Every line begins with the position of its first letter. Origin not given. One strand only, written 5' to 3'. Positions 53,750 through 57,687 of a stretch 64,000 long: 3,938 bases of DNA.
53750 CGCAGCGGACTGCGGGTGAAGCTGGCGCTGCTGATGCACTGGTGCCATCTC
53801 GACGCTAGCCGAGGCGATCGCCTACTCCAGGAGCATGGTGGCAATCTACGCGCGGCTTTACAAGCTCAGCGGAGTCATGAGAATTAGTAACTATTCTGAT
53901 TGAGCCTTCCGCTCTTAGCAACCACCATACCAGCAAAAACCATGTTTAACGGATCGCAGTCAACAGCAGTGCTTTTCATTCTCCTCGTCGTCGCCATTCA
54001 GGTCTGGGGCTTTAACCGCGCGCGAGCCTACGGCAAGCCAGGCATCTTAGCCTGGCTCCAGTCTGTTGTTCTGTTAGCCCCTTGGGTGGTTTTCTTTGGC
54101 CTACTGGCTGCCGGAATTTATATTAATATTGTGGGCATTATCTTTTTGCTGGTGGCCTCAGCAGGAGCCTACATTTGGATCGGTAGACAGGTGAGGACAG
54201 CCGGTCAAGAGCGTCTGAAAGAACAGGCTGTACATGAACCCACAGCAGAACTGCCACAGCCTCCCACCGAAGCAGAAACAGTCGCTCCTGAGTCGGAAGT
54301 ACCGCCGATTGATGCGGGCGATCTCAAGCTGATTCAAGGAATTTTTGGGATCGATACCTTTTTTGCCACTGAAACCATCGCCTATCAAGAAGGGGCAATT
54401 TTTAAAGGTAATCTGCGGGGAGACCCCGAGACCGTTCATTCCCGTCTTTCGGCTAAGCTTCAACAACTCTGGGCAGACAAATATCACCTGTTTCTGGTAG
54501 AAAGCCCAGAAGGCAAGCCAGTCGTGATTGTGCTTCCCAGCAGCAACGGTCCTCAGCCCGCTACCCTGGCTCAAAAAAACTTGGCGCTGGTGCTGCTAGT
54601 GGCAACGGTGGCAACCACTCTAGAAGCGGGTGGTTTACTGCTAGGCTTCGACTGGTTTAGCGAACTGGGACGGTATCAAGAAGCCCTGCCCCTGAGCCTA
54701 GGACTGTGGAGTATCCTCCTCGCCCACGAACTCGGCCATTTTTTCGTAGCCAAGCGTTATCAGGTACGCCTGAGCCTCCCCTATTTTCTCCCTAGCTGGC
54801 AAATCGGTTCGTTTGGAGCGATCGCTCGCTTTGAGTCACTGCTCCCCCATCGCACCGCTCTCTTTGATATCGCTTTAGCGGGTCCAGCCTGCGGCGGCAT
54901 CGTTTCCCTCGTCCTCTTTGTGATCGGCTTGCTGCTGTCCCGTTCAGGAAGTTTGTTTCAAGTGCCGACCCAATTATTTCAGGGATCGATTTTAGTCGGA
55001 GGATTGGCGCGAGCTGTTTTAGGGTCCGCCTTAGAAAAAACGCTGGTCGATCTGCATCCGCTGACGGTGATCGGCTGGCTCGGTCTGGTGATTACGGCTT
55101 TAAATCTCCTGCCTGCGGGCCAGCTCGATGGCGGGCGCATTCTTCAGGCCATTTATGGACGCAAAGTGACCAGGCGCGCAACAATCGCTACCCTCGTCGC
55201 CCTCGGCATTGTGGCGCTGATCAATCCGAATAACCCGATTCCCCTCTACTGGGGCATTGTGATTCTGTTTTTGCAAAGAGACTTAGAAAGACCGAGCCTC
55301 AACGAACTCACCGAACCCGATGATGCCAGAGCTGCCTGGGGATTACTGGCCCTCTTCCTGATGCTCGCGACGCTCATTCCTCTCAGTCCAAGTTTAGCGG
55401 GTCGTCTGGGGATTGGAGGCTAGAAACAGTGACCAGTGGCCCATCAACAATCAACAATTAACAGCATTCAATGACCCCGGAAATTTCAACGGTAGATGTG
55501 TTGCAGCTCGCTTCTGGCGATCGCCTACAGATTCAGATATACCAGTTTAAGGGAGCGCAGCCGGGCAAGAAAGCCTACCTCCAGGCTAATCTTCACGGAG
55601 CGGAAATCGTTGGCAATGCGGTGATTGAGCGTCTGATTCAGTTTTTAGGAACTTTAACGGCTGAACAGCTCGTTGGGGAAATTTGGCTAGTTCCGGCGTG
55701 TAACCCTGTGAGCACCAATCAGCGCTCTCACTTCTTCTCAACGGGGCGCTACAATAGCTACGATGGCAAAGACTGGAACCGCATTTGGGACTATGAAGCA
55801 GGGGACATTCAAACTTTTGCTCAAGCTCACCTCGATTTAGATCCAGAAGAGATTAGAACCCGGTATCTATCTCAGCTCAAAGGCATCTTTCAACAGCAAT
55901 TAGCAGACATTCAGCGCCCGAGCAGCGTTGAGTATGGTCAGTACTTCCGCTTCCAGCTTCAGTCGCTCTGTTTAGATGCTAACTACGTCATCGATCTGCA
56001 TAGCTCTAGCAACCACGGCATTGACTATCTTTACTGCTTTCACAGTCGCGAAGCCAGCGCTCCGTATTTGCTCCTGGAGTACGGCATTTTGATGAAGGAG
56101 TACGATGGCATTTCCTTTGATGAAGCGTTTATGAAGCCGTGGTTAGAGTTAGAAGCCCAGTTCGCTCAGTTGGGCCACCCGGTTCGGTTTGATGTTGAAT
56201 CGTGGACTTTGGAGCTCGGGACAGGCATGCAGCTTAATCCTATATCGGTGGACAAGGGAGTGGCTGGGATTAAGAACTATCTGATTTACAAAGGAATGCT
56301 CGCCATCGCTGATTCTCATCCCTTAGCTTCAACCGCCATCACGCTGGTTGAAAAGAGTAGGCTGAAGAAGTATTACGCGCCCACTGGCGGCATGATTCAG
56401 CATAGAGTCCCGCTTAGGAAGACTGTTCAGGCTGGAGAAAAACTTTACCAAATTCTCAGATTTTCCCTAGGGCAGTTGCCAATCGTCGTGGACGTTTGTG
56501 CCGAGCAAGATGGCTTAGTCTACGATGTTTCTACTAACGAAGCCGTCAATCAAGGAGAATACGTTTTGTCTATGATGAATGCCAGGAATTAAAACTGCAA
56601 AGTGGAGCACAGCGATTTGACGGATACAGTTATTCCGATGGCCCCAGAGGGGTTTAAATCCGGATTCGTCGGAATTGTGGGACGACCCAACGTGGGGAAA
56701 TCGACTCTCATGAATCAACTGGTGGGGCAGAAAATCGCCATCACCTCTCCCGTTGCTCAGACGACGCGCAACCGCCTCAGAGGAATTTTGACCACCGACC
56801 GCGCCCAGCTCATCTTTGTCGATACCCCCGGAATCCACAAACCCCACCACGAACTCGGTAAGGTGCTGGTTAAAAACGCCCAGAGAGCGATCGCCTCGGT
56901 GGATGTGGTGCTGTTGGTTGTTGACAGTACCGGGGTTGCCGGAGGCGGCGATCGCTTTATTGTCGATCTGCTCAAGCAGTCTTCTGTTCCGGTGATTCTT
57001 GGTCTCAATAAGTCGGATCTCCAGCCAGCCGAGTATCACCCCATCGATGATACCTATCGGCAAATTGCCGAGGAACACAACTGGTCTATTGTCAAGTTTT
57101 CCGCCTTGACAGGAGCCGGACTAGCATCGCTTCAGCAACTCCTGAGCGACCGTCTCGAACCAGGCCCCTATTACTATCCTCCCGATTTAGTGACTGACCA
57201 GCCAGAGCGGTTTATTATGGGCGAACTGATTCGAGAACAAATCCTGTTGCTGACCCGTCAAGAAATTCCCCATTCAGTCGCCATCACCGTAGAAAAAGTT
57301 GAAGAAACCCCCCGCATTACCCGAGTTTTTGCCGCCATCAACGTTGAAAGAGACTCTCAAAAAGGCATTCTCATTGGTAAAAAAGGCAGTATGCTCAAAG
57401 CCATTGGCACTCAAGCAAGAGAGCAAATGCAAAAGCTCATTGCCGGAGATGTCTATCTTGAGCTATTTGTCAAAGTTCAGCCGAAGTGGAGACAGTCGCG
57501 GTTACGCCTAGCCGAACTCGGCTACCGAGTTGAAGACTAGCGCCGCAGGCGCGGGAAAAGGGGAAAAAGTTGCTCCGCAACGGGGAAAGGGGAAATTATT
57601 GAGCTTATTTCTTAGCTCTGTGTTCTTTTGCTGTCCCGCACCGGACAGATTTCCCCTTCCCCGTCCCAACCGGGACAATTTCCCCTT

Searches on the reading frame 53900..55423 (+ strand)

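Call 67: search_protein_families(library=pfam, proteins=[window:53900-55423:+], max_evalue=0.000001)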
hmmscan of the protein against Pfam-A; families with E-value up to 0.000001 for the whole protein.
window:53900-55423:+ (507 aa): 1 family
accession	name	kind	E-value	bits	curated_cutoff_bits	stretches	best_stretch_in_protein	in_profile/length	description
PF02163.28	Peptidase_M50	-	1e-21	77.7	27.2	1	266-436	3-214/221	Peptidase family M50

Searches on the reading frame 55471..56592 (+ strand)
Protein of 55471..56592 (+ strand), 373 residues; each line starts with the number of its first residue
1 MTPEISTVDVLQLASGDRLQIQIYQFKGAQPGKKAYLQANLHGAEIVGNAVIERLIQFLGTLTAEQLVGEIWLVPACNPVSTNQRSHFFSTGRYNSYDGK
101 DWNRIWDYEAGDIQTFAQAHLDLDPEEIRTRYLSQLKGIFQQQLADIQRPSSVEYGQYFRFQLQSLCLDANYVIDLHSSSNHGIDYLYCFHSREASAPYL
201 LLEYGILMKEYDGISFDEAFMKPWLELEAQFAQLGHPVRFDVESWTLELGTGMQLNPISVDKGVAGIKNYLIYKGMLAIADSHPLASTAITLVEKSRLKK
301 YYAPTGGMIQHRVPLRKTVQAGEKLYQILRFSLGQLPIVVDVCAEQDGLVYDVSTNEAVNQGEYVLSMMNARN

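Call 12: find_encoding_contigs(protein=window:55471-56592:+, flank=3000, max_places=4)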
Protein window:55471-56592:+ (373 aa): no gene with exactly this product is on record in the collection.

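Call 67: search_protein_families(library=pfam, proteins=[window:55471-56592:+], max_evalue=0.000001)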
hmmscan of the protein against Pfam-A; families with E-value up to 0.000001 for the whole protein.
window:55471-56592:+ (373 aa): 1 family
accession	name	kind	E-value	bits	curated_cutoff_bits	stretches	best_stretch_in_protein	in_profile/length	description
PF24827.1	AstE_AspA_cat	-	1.2e-13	51.5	25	1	31-110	1-68/192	Succinylglutamate desuccinylase/Aspartoacylase catalytic domain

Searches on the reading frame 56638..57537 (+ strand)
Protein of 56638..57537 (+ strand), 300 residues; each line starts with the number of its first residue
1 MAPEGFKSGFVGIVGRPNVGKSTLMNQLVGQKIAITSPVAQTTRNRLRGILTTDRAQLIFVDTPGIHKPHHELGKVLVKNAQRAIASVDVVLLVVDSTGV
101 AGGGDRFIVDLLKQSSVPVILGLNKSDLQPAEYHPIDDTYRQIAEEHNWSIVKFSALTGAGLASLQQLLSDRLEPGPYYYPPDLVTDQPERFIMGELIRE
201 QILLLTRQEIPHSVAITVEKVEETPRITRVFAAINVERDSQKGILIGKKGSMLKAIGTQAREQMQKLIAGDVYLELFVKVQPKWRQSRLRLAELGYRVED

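Call 13: find_homologous_proteins(query=window:56638-57537:+)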
Query window:56638-57537:+ (300 aa): 8000 proteins with E <= 0.001 among 8000 candidates; the best 120 are listed.
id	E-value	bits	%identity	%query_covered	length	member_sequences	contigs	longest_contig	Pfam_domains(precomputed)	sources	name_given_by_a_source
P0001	6.0e-192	654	100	100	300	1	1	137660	PF07650.24,PF01926.30,PF00350.30,PF02421.25,PF00009.34,PF03193.23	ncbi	ncbi:MAG: GTPase Era [Cyanophyceae cyanobacterium]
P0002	7.2e-164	562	85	100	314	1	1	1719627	PF07650.24,PF01926.30,PF00350.30,PF02421.25,PF00009.34,PF03193.23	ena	-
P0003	9.9e-164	561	85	100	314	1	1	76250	PF07650.24,PF01926.30,PF00350.30,PF02421.25,PF00009.34,PF03193.23,PF04548.23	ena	-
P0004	2.9e-161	553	83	100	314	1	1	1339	PF07650.24,PF01926.30,PF00350.30,PF02421.25,PF00009.34,PF03193.23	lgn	-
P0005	1.4e-160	551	84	100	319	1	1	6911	PF07650.24,PF01926.30,PF00350.30,PF02421.25,PF00009.34,PF03193.23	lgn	-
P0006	1.6e-159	547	83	100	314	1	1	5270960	PF07650.24,PF01926.30,PF00350.30,PF02421.25,PF00009.34,PF03193.23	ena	-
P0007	2.9e-159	547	83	100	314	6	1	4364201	PF07650.24,PF01926.30,PF00350.30,PF02421.25,PF00009.34,PF03193.23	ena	-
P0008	4.4e-159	546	82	100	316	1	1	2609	PF07650.24,PF01926.30,PF00350.30,PF02421.25,PF00009.34,PF03193.23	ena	-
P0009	4.4e-159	546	82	100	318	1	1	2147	PF07650.24,PF01926.30,PF00350.30,PF02421.25,PF00009.34,PF03193.23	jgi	jgi:GTPase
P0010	5.1e-159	546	84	100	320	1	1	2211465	PF07650.24,PF01926.30,PF00350.30,PF02421.25,PF00009.34,PF03193.23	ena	-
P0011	6.8e-158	542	83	100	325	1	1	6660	PF07650.24,PF01926.30,PF00350.30,PF02421.25,PF00009.34,PF03193.23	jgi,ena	-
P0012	1.2e-157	541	82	100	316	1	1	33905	PF07650.24,PF01926.30,PF00350.30,PF02421.25,PF00009.34,PF03193.23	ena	-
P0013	2.4e-157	540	81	100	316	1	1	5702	PF07650.24,PF01926.30,PF00350.30,PF02421.25,PF00009.34,PF03193.23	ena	-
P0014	2.5e-157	540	83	100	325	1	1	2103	PF07650.24,PF01926.30,PF00350.30,PF02421.25,PF00009.34,PF03193.23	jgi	-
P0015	4.1e-157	540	82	100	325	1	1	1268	PF07650.24,PF01926.30,PF00350.30,PF02421.25,PF00009.34,PF03193.23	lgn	-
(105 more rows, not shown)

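Call 14: find_encoding_contigs(protein=P0001, flank=10000, max_places=3)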
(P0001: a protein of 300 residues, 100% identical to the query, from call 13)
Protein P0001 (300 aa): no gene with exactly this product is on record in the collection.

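Call 15: find_encoding_contigs(protein=P0002, flank=10000, max_places=3)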
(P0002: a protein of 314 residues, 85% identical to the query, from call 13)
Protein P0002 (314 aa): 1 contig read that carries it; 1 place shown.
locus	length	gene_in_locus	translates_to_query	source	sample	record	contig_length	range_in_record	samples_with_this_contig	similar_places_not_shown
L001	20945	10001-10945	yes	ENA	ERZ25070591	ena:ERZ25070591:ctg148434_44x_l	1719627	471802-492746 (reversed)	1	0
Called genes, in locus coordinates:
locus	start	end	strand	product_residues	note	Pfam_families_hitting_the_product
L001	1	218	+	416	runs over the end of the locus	-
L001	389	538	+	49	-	-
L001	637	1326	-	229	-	PF01048:PNP_UDP_1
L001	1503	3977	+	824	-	PF00498:FHA, PF00989:PAS, PF08448:PAS_4, PF13188:PAS_8, PF13426:PAS_9, PF08447:PAS_3 (weak), PF00990:GGDEF, PF00563:EAL, +1 more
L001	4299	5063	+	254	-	PF11210:DUF2996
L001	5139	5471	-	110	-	-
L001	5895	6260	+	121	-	PF11360:DUF3110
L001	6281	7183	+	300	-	PF13580:SIS_2, PF22198:GKRP_SIS_2 (weak), PF22645:GKRP_SIS_N, PF01380:SIS (weak), PF20741:GKRP-like_C (weak)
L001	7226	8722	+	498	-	PF27677:EGY3_M, PF02163:Peptidase_M50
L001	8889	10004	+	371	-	PF24827:AstE_AspA_cat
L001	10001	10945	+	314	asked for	PF03193:RsgA_GTPase (faint), PF00009:GTP_EFTU, PF00350:Dynamin_N (faint), PF01926:MMR_HSR1, PF02421:FeoB_N, PF07650:KH_2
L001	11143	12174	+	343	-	-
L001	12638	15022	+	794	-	PF02895:H-kinase_dim, PF02518:HATPase_c, PF01584:CheW, PF00072:Response_reg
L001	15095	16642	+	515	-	PF08486:SpoIID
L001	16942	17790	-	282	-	PF13483:Lactamase_B_3, PF12706:Lactamase_B_2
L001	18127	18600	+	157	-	PF03073:TspO_MBR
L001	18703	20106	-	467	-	-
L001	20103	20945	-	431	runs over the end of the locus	PF13393:tRNA-synt_His, PF00587:tRNA-synt_2b, PF03129:HGTP_anticodon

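Call 16: find_encoding_contigs(protein=P0006, flank=10000, max_places=3)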
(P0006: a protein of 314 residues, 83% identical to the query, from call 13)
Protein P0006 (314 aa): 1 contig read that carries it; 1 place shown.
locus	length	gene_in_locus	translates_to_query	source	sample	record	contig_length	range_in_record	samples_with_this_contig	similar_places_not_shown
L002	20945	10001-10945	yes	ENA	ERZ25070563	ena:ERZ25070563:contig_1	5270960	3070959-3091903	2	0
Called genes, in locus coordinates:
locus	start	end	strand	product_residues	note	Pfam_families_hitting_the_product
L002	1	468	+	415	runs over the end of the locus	-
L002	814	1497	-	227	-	PF01048:PNP_UDP_1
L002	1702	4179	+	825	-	PF16697:Yop-YscD_cpl (faint), PF00498:FHA, PF00989:PAS, PF08448:PAS_4 (weak), PF13188:PAS_8 (weak), PF13426:PAS_9, PF00990:GGDEF, PF00563:EAL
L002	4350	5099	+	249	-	PF11210:DUF2996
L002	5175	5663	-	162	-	PF05154:TM2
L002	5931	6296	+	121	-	PF11360:DUF3110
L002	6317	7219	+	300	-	PF13580:SIS_2, PF22198:GKRP_SIS_2 (weak), PF22645:GKRP_SIS_N, PF01380:SIS (weak), PF20741:GKRP-like_C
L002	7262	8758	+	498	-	PF27677:EGY3_M, PF02163:Peptidase_M50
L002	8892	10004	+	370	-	PF24827:AstE_AspA_cat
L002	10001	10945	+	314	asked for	PF03193:RsgA_GTPase (faint), PF00009:GTP_EFTU, PF00350:Dynamin_N (faint), PF01926:MMR_HSR1, PF02421:FeoB_N, PF07650:KH_2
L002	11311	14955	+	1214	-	PF02895:H-kinase_dim, PF02518:HATPase_c, PF01584:CheW, PF00072:Response_reg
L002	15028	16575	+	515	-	PF08486:SpoIID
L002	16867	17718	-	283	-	PF13483:Lactamase_B_3, PF12706:Lactamase_B_2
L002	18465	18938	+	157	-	PF03073:TspO_MBR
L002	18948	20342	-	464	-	-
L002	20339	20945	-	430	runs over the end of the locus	PF13393:tRNA-synt_His, PF00587:tRNA-synt_2b, PF03129:HGTP_anticodon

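Call 76: find_encoding_contigs(protein=P0010, flank=10000, max_places=2)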
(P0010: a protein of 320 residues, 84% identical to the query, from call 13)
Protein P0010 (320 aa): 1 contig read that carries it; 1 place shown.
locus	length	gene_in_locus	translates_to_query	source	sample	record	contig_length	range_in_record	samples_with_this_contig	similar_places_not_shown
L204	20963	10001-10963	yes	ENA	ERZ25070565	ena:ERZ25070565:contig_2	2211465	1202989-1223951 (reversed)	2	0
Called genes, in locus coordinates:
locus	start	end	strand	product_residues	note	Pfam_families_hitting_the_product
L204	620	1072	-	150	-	PF04015:DUF362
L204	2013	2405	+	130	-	PF01546:Peptidase_M20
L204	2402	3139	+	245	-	PF01546:Peptidase_M20, PF07687:M20_dimer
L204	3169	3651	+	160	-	PF13577:SnoaL_4 (faint), PF07366:SnoaL, PF07858:LEH (weak), PF13474:SnoaL_3 (weak), PF14534:DUF4440, PF12680:SnoaL_2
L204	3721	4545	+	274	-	PF11210:DUF2996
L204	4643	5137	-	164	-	PF05154:TM2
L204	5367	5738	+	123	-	PF11360:DUF3110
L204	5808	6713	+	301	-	PF13580:SIS_2, PF22198:GKRP_SIS_2 (weak), PF22645:GKRP_SIS_N, PF01380:SIS, PF20741:GKRP-like_C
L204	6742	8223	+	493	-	PF27677:EGY3_M, PF02163:Peptidase_M50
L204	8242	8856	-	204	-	PF05685:Uma2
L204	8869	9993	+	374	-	PF24827:AstE_AspA_cat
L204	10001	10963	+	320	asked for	PF03193:RsgA_GTPase (faint), PF00009:GTP_EFTU, PF01926:MMR_HSR1, PF02421:FeoB_N, PF00350:Dynamin_N (faint), PF07650:KH_2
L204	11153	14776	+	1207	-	PF02895:H-kinase_dim, PF02518:HATPase_c, PF01584:CheW, PF00072:Response_reg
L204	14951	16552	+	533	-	PF08486:SpoIID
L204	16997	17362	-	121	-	-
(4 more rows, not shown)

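Call 77: find_encoding_contigs(protein=P0007, flank=10000, max_places=2)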
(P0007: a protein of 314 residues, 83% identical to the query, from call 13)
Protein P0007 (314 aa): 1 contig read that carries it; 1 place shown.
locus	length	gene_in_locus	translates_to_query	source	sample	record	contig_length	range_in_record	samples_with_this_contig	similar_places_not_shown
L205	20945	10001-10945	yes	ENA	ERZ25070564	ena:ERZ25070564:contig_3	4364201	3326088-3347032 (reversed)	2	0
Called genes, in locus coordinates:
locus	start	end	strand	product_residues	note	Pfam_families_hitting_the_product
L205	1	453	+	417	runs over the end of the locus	-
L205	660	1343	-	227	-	PF01048:PNP_UDP_1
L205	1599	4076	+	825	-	PF16697:Yop-YscD_cpl (weak), PF00498:FHA, PF00989:PAS, PF08448:PAS_4 (weak), PF13188:PAS_8 (weak), PF13426:PAS_9, PF00990:GGDEF, PF00563:EAL, +1 more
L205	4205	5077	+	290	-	-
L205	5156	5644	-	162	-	PF05154:TM2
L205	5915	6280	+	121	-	PF11360:DUF3110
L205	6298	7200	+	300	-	PF13580:SIS_2, PF22198:GKRP_SIS_2 (weak), PF22645:GKRP_SIS_N, PF01380:SIS (weak), PF20741:GKRP-like_C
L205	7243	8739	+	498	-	PF27677:EGY3_M, PF02163:Peptidase_M50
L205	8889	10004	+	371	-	PF24827:AstE_AspA_cat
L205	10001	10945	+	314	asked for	PF03193:RsgA_GTPase (faint), PF00009:GTP_EFTU, PF00350:Dynamin_N (faint), PF01926:MMR_HSR1, PF02421:FeoB_N, PF07650:KH_2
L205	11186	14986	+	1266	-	PF02895:H-kinase_dim, PF02518:HATPase_c, PF01584:CheW, PF00072:Response_reg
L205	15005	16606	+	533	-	PF08486:SpoIID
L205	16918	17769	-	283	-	PF13483:Lactamase_B_3, PF12706:Lactamase_B_2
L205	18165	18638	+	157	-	PF03073:TspO_MBR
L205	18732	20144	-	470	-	-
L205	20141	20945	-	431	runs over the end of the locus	PF13393:tRNA-synt_His, PF00587:tRNA-synt_2b, PF03129:HGTP_anticodon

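Call 78: find_encoding_contigs(protein=P0003, flank=10000, max_places=2)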
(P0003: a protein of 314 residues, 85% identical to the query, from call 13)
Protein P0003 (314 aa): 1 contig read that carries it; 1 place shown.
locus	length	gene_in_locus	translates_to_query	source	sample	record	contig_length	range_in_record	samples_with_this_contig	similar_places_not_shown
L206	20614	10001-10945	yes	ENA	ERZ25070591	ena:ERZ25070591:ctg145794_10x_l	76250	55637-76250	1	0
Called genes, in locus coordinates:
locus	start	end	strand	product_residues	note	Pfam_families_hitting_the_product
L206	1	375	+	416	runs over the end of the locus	-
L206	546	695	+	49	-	-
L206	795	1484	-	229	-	PF01048:PNP_UDP_1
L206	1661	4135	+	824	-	PF16697:Yop-YscD_cpl (weak), PF00498:FHA, PF00989:PAS, PF08448:PAS_4, PF13188:PAS_8, PF13426:PAS_9, PF00990:GGDEF, PF00563:EAL, +1 more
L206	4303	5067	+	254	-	PF11210:DUF2996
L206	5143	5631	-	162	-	PF05154:TM2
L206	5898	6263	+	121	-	PF11360:DUF3110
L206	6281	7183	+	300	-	PF13580:SIS_2, PF22198:GKRP_SIS_2 (weak), PF22645:GKRP_SIS_N, PF01380:SIS (weak), PF20741:GKRP-like_C (weak)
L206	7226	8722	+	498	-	PF27677:EGY3_M, PF02163:Peptidase_M50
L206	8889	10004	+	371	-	PF24827:AstE_AspA_cat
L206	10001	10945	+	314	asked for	PF03193:RsgA_GTPase (faint), PF00009:GTP_EFTU, PF00350:Dynamin_N (faint), PF01926:MMR_HSR1, PF02421:FeoB_N, PF04548:AIG1 (faint), PF07650:KH_2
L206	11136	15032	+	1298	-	PF02895:H-kinase_dim, PF02518:HATPase_c, PF01584:CheW, PF00072:Response_reg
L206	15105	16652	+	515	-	PF08486:SpoIID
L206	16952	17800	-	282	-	PF13483:Lactamase_B_3, PF12706:Lactamase_B_2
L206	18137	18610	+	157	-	PF03073:TspO_MBR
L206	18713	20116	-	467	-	-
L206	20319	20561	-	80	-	-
